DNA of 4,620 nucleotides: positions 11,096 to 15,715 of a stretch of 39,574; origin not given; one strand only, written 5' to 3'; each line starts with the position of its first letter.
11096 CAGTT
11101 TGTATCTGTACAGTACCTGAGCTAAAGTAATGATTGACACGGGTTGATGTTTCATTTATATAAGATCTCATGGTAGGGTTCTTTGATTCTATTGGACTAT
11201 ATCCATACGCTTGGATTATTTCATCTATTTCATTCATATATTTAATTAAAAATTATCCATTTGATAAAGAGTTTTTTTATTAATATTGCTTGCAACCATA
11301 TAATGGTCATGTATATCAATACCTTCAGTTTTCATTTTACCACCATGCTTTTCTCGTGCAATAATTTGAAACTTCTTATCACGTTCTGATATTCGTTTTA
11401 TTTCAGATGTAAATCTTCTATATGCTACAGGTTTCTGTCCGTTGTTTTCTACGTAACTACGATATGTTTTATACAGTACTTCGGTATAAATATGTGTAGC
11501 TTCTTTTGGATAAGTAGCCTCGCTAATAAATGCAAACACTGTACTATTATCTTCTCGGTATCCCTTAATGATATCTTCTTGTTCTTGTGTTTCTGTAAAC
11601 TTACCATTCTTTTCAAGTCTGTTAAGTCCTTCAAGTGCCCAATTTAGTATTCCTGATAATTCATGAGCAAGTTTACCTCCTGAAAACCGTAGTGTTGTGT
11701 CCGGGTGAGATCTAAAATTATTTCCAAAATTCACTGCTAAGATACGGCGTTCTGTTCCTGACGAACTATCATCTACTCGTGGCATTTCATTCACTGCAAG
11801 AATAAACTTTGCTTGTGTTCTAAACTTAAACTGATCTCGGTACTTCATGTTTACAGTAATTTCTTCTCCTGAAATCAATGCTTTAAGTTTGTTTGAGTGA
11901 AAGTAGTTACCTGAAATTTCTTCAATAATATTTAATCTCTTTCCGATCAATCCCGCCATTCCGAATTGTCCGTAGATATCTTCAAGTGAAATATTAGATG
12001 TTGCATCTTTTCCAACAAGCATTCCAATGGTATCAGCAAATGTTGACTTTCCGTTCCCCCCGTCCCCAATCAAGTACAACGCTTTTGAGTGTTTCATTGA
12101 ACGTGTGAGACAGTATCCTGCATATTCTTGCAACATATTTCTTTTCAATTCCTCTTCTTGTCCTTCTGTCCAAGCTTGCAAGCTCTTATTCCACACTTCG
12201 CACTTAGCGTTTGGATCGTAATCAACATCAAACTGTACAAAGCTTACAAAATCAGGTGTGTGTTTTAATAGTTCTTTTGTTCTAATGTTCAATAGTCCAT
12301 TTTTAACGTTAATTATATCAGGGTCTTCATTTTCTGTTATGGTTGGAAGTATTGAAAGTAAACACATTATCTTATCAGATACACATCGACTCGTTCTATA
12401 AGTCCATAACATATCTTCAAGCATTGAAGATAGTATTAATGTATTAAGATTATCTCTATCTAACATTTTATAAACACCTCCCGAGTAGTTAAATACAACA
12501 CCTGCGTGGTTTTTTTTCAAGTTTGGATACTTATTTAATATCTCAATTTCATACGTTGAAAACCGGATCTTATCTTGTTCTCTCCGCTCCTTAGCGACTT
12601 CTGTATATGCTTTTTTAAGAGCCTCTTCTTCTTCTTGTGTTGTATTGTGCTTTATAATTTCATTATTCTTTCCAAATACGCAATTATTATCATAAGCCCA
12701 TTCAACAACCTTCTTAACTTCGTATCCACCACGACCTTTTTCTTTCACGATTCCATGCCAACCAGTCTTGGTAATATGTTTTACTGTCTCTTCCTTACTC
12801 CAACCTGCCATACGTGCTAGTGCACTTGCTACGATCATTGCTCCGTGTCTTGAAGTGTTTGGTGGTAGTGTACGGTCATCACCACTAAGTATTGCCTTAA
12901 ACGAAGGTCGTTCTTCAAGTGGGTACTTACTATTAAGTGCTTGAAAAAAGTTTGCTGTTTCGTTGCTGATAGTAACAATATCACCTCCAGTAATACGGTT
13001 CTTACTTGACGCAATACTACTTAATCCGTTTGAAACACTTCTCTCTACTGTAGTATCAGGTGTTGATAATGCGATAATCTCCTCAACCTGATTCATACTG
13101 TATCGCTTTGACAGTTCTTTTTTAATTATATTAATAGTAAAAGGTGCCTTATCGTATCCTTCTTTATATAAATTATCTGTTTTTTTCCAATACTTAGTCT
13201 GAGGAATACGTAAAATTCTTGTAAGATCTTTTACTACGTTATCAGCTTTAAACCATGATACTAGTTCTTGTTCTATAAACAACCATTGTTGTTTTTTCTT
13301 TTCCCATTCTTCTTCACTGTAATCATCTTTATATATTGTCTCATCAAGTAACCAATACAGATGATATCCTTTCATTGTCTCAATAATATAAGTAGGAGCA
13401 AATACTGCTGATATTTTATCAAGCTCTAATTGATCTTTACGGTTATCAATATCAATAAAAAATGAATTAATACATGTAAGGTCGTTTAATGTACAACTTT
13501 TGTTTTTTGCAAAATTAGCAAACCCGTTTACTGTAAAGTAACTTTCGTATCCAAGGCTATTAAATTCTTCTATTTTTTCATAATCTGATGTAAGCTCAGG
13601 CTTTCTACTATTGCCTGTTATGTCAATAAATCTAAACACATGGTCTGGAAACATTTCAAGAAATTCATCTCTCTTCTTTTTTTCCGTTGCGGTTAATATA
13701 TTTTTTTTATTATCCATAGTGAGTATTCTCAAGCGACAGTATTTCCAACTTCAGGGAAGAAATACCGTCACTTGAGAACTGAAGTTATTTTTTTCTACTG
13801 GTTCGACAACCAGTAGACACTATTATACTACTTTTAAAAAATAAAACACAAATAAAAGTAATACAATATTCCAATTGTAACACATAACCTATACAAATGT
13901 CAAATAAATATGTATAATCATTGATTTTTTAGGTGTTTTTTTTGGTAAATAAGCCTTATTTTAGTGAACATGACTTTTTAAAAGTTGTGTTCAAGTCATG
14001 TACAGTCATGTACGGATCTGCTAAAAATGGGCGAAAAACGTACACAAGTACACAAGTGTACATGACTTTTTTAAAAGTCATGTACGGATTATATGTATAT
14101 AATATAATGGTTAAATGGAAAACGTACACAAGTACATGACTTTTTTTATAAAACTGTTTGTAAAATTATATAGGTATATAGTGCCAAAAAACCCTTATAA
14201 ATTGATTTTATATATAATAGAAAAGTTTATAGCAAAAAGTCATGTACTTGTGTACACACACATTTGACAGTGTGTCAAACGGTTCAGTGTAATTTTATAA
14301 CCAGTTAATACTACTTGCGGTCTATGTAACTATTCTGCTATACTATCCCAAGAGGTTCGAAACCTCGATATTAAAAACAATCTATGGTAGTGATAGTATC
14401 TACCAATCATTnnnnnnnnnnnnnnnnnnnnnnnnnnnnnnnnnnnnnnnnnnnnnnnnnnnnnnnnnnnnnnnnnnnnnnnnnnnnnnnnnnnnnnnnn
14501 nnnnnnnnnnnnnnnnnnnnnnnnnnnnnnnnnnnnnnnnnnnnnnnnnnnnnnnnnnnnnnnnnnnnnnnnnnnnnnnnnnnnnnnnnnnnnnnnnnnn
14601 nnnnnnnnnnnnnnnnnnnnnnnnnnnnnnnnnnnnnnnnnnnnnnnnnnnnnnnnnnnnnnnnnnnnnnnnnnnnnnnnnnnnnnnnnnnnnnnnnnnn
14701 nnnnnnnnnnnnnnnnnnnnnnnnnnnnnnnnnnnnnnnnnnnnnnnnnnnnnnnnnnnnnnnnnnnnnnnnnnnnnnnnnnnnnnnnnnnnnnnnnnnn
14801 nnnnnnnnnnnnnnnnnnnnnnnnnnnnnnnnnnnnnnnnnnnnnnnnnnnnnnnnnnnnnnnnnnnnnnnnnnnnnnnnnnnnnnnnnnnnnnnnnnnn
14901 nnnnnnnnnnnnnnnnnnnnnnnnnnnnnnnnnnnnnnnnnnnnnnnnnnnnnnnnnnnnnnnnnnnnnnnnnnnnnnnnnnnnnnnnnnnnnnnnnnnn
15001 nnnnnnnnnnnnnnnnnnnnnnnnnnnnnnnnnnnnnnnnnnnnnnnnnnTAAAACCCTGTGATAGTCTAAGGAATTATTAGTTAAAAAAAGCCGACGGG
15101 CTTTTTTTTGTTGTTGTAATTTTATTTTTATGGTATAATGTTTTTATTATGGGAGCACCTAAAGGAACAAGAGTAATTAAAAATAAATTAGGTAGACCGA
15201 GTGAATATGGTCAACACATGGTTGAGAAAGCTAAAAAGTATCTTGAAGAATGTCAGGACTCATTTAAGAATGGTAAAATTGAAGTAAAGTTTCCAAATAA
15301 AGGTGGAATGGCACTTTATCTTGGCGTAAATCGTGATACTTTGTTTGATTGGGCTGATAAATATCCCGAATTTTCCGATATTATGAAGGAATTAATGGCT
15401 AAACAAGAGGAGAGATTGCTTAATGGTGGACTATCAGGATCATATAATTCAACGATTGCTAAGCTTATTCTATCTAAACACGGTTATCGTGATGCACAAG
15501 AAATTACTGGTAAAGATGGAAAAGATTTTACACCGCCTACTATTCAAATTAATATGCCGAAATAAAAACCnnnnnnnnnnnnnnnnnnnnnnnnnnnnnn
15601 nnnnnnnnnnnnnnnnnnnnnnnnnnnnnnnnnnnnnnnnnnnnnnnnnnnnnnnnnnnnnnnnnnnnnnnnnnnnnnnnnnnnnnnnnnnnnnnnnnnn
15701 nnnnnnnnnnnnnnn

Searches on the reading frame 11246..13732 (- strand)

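Call 75: search_protein_families(library=pfam, proteins=[window:11246-13732:-], max_evalue=0.01)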
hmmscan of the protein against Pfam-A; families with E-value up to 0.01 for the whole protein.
window:11246-13732:- (828 aa): 3 families
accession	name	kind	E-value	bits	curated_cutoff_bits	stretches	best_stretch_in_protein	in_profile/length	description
PF19263.5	DUF5906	-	5.2e-23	82.3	27.6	1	554-663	1-114/114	Family of unknown function (DUF5906)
PF08706.16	D5_N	-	4.5e-07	30.7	22.4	1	468-519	90-141/145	D5 N terminal like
PF03288.22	Pox_D5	-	1.4e-06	29.1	21.4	1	728-800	2-71/86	Poxvirus D5 protein-like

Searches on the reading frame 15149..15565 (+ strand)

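Call 10: search_protein_families(library=phrogs, proteins=[window:15149-15565:+], max_evalue=0.01)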
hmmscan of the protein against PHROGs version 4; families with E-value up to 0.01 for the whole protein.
window:15149-15565:+ (138 aa): 4 families
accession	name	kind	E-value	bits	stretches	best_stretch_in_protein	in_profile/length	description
phrog_606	-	head and packaging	4.3e-12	47.4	1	11-123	16-140/167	terminase small subunit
phrog_3064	-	head and packaging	4.3e-10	40.3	1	10-123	35-155/175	terminase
phrog_309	-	head and packaging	1e-09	39.8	1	9-122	127-259/319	terminase small subunit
phrog_28310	-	unknown function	0.0074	17.6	0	54-80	29-55/76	-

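Call 11: search_protein_families(library=pfam, proteins=[window:15149-15565:+], max_evalue=0.01)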
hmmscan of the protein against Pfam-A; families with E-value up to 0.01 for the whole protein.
window:15149-15565:+ (138 aa): 1 family
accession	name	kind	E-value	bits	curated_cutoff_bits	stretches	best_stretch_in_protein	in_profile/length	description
PF16677.11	GP3_package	-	3.9e-22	78.8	29.4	1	15-119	1-105/105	DNA-packaging protein gp3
